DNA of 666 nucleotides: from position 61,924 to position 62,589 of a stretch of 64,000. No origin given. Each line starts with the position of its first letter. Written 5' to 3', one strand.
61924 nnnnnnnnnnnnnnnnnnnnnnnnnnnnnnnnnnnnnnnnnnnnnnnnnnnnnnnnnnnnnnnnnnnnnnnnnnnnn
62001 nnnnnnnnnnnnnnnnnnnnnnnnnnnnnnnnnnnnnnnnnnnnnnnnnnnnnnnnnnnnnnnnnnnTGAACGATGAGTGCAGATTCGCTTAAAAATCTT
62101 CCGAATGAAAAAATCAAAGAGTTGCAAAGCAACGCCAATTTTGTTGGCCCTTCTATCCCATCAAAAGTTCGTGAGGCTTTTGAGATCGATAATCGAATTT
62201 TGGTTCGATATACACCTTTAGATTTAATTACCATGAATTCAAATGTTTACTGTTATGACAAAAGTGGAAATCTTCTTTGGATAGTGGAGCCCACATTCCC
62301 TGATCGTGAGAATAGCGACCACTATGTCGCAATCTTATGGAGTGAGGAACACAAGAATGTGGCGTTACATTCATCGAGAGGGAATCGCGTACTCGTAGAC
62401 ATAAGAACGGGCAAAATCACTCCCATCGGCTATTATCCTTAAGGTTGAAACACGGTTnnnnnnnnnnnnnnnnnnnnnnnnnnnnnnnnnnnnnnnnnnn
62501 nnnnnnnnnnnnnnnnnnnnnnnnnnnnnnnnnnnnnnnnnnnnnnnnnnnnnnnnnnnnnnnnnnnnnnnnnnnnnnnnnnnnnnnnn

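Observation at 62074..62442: AT-rich 122-aa ORF in the immunity slot directly after the toxin-like gene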

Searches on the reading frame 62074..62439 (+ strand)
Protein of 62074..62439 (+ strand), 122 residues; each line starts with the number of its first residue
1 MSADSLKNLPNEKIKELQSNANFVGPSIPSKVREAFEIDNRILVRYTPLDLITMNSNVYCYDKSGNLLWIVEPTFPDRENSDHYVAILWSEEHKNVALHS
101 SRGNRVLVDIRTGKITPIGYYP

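Call 3: search_protein_families(library=pfam, proteins=[window:62074-62439:+], max_evalue=1)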
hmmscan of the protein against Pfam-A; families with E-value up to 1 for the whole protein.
window:62074-62439:+ (122 aa): 4 families
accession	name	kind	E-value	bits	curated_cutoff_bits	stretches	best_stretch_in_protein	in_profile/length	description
PF23389.1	Beta-prop_WDR19_1st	-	0.02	14.4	27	1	78-118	78-118/325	WDR19 first beta-propeller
PF24948.1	Citrate_synth_N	-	0.089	12.6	83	1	64-103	98-138/232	ATP-citrate synthase ATP-grasp domain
PF12894.13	ANAPC4_WD40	-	0.23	12.1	22.9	1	51-115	12-72/91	Anaphase-promoting complex subunit 4 WD40 domain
PF13360.13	PQQ_2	-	0.31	11.1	27.6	1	54-114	81-139/233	Outer membrane protein assembly factor BamB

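Call 6: search_protein_families(library=ncbifam, proteins=[window:62074-62439:+], max_evalue=1)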
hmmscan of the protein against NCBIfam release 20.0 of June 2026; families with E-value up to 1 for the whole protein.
window:62074-62439:+ (122 aa): 1 family
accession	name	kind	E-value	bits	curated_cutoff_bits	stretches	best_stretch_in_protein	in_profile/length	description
NF004396.0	PRK05753.1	equivalog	0.14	12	109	1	9-79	12-82/137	nucleoside diphosphate kinase regulator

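Call 7: find_homologous_proteins(query=window:62074-62439:+, max_evalue=0.01)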
Query window:62074-62439:+ (122 aa): 1 proteins with E <= 0.01 among 6 candidates.
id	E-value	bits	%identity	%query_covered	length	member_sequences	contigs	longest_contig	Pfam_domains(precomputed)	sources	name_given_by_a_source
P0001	2.3e-76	272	100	100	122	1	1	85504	PF25857.1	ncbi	-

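Call 8: search_solved_structures(query=window:62074-62439:+, max_evalue=10)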
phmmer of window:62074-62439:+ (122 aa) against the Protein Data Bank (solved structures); distinct sequences matched with E-value up to 10: 5.
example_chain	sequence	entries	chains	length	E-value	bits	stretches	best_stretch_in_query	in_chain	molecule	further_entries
4gfj_A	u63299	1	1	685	0.6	13.5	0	2-41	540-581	Topoisomerase V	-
5hm5_A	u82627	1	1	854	1.1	12.7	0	2-41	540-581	Topoisomerase V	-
8df7_A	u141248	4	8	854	1.1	12.7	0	2-41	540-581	Topoisomerase V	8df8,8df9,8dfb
3a0c_A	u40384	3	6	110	1.3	12.4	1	54-98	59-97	Mannose/sialic acid-binding lectin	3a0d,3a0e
7sq3_A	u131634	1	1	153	6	10.3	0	4-51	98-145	Designed trefoil knot protein, variant 1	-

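Call 11: find_encoding_contigs(protein=P0001, flank=10000, max_places=6)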
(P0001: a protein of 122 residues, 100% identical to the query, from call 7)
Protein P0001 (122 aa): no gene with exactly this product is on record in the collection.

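Call 12: search_protein_families(library=pfam, proteins=[window:62074-62439:+], max_evalue=10)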
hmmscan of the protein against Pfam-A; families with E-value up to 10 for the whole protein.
window:62074-62439:+ (122 aa): 4 families
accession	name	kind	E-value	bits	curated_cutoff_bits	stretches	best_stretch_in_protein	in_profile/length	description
PF23389.1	Beta-prop_WDR19_1st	-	0.02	14.4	27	1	78-118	78-118/325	WDR19 first beta-propeller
PF24948.1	Citrate_synth_N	-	0.089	12.6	83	1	64-103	98-138/232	ATP-citrate synthase ATP-grasp domain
PF12894.13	ANAPC4_WD40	-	0.23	12.1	22.9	1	51-115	12-72/91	Anaphase-promoting complex subunit 4 WD40 domain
PF13360.13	PQQ_2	-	0.31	11.1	27.6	1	54-114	81-139/233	Outer membrane protein assembly factor BamB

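Call 16: search_dna_similar(query=window:62074-62439:+, collection=plasmids, mode=protein, max_evalue=1)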
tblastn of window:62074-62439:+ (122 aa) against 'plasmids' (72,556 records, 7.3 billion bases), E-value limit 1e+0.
No match.

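Call 17: search_protein_families(library=padloc, proteins=[window:62074-62439:+], max_evalue=1)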
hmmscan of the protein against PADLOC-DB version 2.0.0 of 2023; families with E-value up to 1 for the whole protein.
window:62074-62439:+ (122 aa): 0 families

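Call 18: search_protein_representatives(protein=window:62074-62439:+)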
Query: 122 residues. Proteins with E-value up to 0.001 (for the whole library): 32; up to 1e-10: 6; up to 1e-30: 1. The best 32 are listed.
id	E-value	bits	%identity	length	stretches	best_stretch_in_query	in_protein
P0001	7.2e-77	271.6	100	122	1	1-122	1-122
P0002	1.0e-27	112.9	27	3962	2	32-72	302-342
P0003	1.5e-24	102.6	47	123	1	16-122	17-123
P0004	4.4e-17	78.6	38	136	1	20-121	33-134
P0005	3.2e-13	66.1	40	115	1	19-118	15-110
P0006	7.0e-11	58.6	32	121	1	21-119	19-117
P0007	2.4e-09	53.6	36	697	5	52-84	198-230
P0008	4.2e-08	49.6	43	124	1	36-118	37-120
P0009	1.3e-07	48.0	56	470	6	54-74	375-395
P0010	1.5e-07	47.8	55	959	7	55-73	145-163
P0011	2.3e-07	47.2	34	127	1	35-119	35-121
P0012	1.2e-06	44.9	36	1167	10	50-72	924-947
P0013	1.0e-05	41.9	26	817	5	61-102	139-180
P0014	1.0e-05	41.9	34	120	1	10-118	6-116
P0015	1.4e-05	41.4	36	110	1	27-120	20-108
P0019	3.3e-05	40.2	34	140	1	24-121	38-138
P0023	1.3e-04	38.4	31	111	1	31-116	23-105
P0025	4.3e-04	36.6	41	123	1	54-117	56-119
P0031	8.2e-04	35.7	26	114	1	28-116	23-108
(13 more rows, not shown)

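Call 21: find_homologous_proteins(query=A1, max_evalue=0.001)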
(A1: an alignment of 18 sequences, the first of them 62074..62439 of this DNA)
Query A1 (18 sequences) (122 aa, profile of the alignment): 13 proteins with E <= 0.001 among 766 candidates.
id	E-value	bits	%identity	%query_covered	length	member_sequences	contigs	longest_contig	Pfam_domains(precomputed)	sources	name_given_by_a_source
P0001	1.6e-35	140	100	100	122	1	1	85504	PF25857.1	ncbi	-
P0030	2.2e-29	120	31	68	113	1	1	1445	PF25857.1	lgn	-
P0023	1.6e-27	114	33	69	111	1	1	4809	PF25857.1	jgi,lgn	jgi:hypothetical protein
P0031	1.9e-25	107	25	73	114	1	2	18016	PF25857.1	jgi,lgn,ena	jgi:hypothetical protein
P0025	2.0e-25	107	42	51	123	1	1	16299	PF25857.1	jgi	-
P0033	5.2e-21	93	42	49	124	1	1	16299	PF25857.1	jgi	-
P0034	2.1e-20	91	23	77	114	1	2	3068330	PF25857.1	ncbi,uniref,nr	ncbi:hypothetical protein [Flavobacterium capsici]|uniref:Uncharacterized protein n=1 Tax=Flavobacte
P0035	4.2e-18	83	24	71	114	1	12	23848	PF25857.1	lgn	-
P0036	1.8e-16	78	46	41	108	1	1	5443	PF25857.1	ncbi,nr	ncbi:MAG: hypothetical protein HC902_08155 [Calothrix sp. SM1_5_4]|nr:hypothetical protein [Calothri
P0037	1.9e-14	72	29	73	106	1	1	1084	PF25857.1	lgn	-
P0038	9.4e-13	66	30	69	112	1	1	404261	PF25857.1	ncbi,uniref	ncbi:hypothetical protein [Azotosporobacter soli]|uniref:hypothetical protein n=1 Tax=Azotosporobact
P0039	1.9e-11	62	26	70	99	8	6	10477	PF25857.1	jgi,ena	-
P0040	6.7e-5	41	59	14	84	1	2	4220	PF25857.1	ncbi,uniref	ncbi:hypothetical protein [Fusobacterium sp. PH5-44]|uniref:hypothetical protein n=1 Tax=unclassifie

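Call 23: search_protein_families(library=pfam, alignment_id=A1, max_evalue=1)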
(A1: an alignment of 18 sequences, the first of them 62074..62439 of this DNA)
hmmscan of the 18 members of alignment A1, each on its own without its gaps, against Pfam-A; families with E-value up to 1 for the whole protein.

A. member 1, window:62074-62439:+ (122 aa): 4 families
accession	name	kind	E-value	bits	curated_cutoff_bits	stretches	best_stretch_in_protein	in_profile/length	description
PF23389.1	Beta-prop_WDR19_1st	-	0.02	14.4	27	1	78-118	78-118/325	WDR19 first beta-propeller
PF24948.1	Citrate_synth_N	-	0.089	12.6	83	1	64-103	98-138/232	ATP-citrate synthase ATP-grasp domain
PF12894.13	ANAPC4_WD40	-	0.23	12.1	22.9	1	51-115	12-72/91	Anaphase-promoting complex subunit 4 WD40 domain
PF13360.13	PQQ_2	-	0.31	11.1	27.6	1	54-114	81-139/233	Outer membrane protein assembly factor BamB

B. families by the number of members that match (of 18 scanned): 15 families
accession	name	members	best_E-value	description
PF23389.1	Beta-prop_WDR19_1st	1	0.02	WDR19 first beta-propeller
PF01233.25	NMT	1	0.044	Myristoyl-CoA:protein N-myristoyltransferase, N-terminal domain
PF10384.14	Scm3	1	0.047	Centromere protein Scm3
PF13570.13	Beta-prop_ACSF4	1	0.076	Beta-alanine-activating enzyme, beta-propeller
PF05047.22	L51_S25_CI-B8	1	0.084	Mitochondrial ribosomal protein L51 / S25 / CI-B8 domain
PF24948.1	Citrate_synth_N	1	0.089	ATP-citrate synthase ATP-grasp domain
PF06854.16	Phage_Gp15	1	0.14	Bacteriophage Gp15 protein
PF04170.18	NlpE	1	0.16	NlpE N-terminal domain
PF05935.17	Arylsulfotrans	1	0.21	Arylsulfotransferase (ASST)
PF03413.25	PepSY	1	0.21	Peptidase propeptide and YPEB domain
PF17164.10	DUF5122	1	0.22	Domain of unknown function (DUF5122) beta-propeller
PF12894.13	ANAPC4_WD40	1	0.23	Anaphase-promoting complex subunit 4 WD40 domain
PF14083.11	PGDYG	1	0.24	PGDYG protein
PF01804.23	Penicil_amidase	1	0.27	Penicillin amidase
PF13360.13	PQQ_2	1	0.31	Outer membrane protein assembly factor BamB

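Call 24: find_encoding_contigs(protein=P0034, flank=6000, max_places=3)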
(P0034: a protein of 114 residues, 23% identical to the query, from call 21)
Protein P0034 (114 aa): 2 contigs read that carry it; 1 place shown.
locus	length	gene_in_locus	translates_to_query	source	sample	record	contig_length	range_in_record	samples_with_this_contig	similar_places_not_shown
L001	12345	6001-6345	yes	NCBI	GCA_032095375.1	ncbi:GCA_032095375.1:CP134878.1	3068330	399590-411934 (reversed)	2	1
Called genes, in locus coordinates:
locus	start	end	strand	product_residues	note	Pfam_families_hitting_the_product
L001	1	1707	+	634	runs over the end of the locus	PF07660:STN (faint), PF03958:Secretin_N (weak), PF00263:Secretin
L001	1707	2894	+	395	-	-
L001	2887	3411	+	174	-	-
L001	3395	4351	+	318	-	PF00041:fn3 (faint)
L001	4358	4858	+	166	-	-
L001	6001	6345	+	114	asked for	PF25857:DUF7957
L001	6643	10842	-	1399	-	PF13583:Reprolysin_4, PF13688:Reprolysin_5, PF13574:Reprolysin_2, PF13582:Reprolysin_3, PF00041:fn3, PF00041:fn3, PF20009:GEVED, PF00041:fn3, +9 more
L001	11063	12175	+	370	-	PF01266:DAO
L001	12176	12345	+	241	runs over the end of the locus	PF00912:Transgly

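Call 25: find_encoding_contigs(protein=P0038, flank=6000, max_places=3)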
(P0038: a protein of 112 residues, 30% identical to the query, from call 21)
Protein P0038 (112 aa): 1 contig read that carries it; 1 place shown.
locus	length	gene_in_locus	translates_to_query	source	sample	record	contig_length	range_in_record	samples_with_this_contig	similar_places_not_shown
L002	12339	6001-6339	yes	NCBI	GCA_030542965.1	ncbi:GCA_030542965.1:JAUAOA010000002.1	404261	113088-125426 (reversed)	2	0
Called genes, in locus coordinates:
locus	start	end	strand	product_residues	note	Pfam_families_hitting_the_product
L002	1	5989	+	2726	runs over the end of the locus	PF05860:TPS, PF13332:Fil_haemagg_2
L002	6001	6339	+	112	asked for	PF25857:DUF7957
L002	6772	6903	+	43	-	-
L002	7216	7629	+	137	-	-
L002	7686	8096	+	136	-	-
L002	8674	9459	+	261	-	-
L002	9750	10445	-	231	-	PF00027:cNMP_binding, PF13545:HTH_Crp_2 (weak)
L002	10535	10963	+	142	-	PF04657:DMT_YdcZ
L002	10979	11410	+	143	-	PF04657:DMT_YdcZ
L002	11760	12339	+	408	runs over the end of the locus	PF03600:CitMHS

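Call 26: find_encoding_contigs(protein=P0031, flank=6000, max_places=3)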
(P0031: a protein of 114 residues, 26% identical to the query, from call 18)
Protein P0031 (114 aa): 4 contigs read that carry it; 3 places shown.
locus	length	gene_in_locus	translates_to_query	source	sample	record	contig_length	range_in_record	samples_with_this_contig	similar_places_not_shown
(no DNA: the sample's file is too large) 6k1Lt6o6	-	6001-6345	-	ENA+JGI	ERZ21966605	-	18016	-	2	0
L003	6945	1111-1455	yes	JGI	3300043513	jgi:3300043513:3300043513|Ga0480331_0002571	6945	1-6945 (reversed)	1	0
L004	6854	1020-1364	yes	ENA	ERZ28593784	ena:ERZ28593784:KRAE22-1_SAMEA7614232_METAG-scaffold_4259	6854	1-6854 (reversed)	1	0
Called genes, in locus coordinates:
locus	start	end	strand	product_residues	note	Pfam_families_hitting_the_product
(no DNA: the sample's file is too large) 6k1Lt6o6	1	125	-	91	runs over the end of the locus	-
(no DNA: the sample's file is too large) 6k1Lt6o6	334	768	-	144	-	-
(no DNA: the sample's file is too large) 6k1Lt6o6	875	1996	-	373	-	PF00482:T2SSF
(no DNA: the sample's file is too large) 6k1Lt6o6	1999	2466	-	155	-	-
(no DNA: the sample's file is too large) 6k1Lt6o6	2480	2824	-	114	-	-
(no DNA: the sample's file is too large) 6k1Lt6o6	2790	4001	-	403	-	-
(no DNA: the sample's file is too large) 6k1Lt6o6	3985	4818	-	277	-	-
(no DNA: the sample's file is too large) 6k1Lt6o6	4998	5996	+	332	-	-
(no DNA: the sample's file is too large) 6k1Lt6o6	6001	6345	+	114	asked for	PF25857:DUF7957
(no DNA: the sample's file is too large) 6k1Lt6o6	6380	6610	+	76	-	-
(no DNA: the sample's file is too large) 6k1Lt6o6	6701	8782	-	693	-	PF05572:Peptidase_M43, PF20009:GEVED, PF18962:Por_Secre_tail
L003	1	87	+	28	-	?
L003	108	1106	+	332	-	-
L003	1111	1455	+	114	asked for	PF25857:DUF7957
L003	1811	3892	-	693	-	PF05572:Peptidase_M43, PF20009:GEVED, PF18962:Por_Secre_tail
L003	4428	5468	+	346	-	PF00589:Phage_integrase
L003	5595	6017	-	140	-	-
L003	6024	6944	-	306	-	?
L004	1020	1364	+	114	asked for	PF25857:DUF7957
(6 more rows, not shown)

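Call 27: find_encoding_contigs(protein=P0025, flank=8000, max_places=3)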
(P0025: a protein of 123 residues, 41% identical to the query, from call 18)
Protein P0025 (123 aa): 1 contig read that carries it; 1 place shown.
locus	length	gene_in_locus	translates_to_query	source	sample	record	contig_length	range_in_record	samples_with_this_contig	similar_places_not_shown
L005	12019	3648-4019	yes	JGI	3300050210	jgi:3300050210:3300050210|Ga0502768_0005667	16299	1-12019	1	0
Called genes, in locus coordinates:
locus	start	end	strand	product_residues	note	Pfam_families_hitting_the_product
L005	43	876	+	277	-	-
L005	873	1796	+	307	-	-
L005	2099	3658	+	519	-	PF14449:PT-TG (weak)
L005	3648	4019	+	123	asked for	PF25857:DUF7957 (weak)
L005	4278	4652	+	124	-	PF25857:DUF7957 (weak)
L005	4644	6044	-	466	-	PF16683:TGase_elicitor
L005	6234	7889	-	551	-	-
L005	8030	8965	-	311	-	-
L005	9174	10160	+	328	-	-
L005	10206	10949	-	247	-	PF05401:NodS (weak), PF01209:Ubie_methyltran, PF08003:Methyltransf_9, PF13489:Methyltransf_23, PF13847:Methyltransf_31, PF08241:Methyltransf_11, PF08242:Methyltransf_12, PF13649:Methyltransf_25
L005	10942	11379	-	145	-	-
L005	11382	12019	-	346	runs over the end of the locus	PF02797:Chal_sti_synt_C, PF08541:ACP_syn_III_C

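Call 28: find_encoding_contigs(protein=P0035, flank=6000, max_places=4)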
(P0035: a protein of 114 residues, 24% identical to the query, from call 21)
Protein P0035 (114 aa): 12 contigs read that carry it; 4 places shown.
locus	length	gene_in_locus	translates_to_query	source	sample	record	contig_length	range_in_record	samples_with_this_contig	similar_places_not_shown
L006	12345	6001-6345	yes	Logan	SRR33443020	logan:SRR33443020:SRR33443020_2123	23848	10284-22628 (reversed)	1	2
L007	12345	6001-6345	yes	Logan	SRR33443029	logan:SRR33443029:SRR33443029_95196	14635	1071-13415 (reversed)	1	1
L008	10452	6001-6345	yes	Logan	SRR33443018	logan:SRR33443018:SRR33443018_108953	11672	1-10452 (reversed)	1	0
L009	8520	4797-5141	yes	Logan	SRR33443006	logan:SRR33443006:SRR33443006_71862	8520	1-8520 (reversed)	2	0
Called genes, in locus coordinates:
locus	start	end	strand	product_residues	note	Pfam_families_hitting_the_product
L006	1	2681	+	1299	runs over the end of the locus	?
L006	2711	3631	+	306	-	PF11751:PorP_SprF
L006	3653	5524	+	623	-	PF07719:TPR_2 (faint), PF07676:PD40 (weak), PF11974:bMG3 (faint), PF13620:CarboxypepD_reg, PF00691:OmpA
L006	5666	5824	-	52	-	-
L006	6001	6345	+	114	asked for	PF25857:DUF7957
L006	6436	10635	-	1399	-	PF13583:Reprolysin_4, PF13688:Reprolysin_5, PF13574:Reprolysin_2, PF13582:Reprolysin_3, PF00041:fn3, PF00041:fn3, PF20009:GEVED, PF00041:fn3, +10 more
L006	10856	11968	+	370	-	PF01266:DAO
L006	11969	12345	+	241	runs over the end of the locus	PF00912:Transgly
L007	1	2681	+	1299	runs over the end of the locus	?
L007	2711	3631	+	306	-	PF11751:PorP_SprF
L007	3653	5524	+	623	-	PF07719:TPR_2 (faint), PF07676:PD40 (weak), PF11974:bMG3 (faint), PF13620:CarboxypepD_reg, PF00691:OmpA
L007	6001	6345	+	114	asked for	PF25857:DUF7957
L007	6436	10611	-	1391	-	PF13574:Reprolysin_2, PF13582:Reprolysin_3, PF13583:Reprolysin_4, PF13688:Reprolysin_5, PF00041:fn3, PF00041:fn3, PF20009:GEVED, PF00041:fn3, +10 more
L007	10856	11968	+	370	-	PF01266:DAO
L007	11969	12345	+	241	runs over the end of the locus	PF00912:Transgly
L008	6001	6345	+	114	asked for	PF25857:DUF7957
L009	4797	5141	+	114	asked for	PF25857:DUF7957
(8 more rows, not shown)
